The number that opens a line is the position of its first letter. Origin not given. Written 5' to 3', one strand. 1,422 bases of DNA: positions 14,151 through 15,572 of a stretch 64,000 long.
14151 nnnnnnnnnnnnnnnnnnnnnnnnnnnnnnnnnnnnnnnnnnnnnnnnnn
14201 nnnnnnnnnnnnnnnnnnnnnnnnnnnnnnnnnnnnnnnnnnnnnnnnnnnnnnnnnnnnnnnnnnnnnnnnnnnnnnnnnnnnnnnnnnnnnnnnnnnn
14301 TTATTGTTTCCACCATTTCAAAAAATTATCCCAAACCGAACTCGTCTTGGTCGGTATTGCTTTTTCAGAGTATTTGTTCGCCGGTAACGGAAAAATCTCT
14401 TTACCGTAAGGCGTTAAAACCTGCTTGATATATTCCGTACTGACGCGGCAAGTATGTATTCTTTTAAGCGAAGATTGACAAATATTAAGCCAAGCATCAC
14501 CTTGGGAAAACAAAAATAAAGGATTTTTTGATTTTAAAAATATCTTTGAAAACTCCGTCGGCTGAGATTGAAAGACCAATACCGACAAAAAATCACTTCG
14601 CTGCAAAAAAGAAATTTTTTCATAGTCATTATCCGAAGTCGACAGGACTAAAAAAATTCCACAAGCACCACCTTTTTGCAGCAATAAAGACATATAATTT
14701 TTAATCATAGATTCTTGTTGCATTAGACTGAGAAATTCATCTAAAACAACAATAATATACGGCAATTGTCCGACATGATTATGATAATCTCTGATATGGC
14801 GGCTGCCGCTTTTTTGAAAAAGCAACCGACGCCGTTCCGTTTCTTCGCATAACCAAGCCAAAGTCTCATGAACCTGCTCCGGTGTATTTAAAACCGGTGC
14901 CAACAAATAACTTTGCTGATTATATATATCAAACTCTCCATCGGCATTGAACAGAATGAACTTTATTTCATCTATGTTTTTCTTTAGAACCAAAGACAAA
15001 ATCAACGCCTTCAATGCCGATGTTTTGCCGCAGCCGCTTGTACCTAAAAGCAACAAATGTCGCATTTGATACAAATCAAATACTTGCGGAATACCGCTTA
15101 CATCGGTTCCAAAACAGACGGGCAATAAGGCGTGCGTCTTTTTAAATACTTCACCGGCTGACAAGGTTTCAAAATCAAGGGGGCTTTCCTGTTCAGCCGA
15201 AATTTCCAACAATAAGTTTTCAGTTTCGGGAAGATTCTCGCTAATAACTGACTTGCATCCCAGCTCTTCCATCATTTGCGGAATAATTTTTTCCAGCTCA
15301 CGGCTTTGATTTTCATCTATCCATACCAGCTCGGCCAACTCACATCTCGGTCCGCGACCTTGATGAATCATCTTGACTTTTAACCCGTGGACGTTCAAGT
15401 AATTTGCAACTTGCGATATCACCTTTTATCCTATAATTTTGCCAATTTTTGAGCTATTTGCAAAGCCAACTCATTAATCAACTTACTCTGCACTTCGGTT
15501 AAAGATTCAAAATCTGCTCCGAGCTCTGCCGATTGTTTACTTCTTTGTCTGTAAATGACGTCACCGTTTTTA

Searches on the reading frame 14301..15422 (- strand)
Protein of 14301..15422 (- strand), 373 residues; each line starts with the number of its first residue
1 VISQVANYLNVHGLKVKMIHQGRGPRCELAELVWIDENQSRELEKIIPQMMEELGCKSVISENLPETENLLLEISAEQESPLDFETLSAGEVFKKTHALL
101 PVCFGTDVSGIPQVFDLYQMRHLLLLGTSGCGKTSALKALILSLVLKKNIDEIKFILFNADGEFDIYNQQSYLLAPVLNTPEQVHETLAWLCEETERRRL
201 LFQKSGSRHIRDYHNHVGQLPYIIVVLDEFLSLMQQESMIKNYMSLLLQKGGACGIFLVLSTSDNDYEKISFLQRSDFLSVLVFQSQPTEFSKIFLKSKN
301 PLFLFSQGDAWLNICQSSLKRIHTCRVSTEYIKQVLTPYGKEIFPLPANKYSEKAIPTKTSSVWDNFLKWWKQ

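Call 34: search_protein_families(library=padloc, proteins=[window:14301-15422:-], max_evalue=0.1)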
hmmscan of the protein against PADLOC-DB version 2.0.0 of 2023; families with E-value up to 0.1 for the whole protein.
window:14301-15422:- (373 aa): 16 families
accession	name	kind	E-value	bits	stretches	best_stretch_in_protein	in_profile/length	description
PDLC02806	SspH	-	7e-13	45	1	122-294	1539-1719/1766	SspH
PDLC02804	SspH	-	7e-12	41.6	1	42-335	1255-1557/1561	SspH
PDLC04140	mad8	-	1e-11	42.9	1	100-266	2-235/314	mads_8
PDLC01055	HerA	-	2.5e-05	21.3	1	121-166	158-201/532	Type III coevolved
PDLC00268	PtuA1|PtuA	-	0.00088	16.8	1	120-152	25-55/411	AAA ATPase domain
PDLC00292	PtuA1|PtuA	-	0.0016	14.9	1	121-154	336-369/726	AAA ATPase domain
PDLC02684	DndH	-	0.0022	13.5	1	120-159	1367-1410/1715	DndH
PDLC04103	HerA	-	0.0038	13.6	1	120-183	172-231/579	-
PDLC04105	HerA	-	0.01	12.5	1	120-170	166-213/576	-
PDLC04135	mad3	-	0.012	13.1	0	123-148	25-50/374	mads_3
PDLC02185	HerA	-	0.013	12.2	1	120-165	164-206/585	-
PDLC04102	HerA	-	0.027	10.8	1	121-166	176-224/654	-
PDLC02335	AbiLi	-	0.03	11.4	1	116-272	72-171/326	AbiLi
PDLC02979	AriA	-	0.032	12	1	124-166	27-70/373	-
PDLC01734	typeIV_RecD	-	0.047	9.9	1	114-162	348-392/763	RecD_0_IVD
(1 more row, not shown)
